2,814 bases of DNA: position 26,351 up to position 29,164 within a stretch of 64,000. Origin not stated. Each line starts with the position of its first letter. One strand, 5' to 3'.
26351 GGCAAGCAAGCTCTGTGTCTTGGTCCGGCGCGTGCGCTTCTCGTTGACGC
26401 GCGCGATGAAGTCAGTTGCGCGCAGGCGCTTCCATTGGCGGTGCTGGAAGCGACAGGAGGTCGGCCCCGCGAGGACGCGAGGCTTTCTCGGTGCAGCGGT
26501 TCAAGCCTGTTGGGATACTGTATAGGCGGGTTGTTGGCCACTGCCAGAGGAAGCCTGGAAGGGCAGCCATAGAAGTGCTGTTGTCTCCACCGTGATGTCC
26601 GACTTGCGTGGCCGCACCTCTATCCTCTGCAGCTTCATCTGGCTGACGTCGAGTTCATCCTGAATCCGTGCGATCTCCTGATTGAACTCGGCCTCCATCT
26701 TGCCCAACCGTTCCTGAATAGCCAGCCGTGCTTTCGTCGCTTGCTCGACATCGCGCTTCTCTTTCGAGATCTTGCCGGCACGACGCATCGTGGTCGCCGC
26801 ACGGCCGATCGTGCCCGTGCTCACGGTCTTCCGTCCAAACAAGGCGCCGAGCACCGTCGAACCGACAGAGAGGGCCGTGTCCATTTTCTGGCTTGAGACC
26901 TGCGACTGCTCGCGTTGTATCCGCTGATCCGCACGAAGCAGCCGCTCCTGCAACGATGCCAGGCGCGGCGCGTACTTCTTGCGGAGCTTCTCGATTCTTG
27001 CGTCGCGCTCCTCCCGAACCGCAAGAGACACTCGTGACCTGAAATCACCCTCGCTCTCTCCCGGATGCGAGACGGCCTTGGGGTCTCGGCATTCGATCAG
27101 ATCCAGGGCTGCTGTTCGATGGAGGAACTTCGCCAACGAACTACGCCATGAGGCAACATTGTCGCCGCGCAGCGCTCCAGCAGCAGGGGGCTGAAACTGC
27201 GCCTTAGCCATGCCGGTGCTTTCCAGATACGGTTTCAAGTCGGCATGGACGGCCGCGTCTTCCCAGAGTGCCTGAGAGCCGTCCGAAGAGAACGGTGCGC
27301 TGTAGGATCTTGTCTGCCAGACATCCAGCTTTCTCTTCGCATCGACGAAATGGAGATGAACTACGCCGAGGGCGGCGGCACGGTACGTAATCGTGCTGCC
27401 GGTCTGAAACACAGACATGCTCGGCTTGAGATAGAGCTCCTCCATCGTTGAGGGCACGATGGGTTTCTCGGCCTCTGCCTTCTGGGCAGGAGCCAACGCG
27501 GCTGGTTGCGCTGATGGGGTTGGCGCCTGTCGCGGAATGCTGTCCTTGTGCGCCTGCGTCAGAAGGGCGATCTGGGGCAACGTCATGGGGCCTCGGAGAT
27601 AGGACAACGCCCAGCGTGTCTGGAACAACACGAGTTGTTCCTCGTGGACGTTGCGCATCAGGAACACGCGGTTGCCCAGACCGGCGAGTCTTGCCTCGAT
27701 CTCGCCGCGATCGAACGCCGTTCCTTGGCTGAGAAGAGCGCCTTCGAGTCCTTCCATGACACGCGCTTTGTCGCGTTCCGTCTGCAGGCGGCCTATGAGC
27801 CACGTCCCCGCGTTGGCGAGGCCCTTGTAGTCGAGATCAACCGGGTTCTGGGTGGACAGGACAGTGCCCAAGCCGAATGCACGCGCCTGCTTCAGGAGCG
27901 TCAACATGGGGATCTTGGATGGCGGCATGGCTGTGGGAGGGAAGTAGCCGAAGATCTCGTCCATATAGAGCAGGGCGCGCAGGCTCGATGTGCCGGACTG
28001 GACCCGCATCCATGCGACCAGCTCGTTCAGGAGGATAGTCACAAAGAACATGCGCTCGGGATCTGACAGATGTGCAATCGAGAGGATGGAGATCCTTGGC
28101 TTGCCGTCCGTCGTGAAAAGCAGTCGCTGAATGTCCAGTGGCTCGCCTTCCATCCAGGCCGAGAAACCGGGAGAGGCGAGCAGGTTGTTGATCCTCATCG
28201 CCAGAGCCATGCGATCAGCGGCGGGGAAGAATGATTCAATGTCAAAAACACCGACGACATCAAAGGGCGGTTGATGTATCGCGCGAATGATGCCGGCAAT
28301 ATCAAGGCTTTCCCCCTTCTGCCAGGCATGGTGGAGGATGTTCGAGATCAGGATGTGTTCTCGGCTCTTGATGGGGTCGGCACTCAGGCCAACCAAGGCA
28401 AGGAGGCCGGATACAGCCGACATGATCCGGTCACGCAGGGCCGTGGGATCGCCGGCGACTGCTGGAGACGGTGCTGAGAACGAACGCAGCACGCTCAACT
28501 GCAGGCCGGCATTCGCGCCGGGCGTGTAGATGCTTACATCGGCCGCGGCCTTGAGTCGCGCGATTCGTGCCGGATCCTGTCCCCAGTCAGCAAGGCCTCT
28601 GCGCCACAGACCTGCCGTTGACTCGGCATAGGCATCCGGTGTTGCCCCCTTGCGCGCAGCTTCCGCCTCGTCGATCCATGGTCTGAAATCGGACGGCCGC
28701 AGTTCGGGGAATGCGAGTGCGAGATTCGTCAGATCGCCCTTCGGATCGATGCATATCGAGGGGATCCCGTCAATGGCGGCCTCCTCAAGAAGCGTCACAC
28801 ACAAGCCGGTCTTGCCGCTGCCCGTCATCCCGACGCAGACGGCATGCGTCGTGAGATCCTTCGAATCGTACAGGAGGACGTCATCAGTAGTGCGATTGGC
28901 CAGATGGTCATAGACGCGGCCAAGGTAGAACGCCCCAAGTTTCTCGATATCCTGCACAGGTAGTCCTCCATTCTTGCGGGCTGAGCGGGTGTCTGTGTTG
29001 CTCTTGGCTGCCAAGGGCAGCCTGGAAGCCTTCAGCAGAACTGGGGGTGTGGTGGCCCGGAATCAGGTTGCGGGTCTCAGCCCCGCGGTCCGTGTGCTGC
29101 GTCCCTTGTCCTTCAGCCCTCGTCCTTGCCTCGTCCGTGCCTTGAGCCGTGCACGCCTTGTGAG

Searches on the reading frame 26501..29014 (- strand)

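Call 50: search_protein_families(library=pfam, proteins=[window:26501-29014:-], max_evalue=0.001)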
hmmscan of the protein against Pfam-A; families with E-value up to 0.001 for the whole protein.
window:26501-29014:- (837 aa): 2 families
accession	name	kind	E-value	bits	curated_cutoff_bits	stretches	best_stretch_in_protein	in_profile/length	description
PF05872.18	HerA_C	-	3.3e-07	29.8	22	0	50-100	16-66/502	Helicase HerA-like C-terminal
PF01935.23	DUF87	-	2.1e-05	25.2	23.2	1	40-99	8-68/220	Helicase HerA, central domain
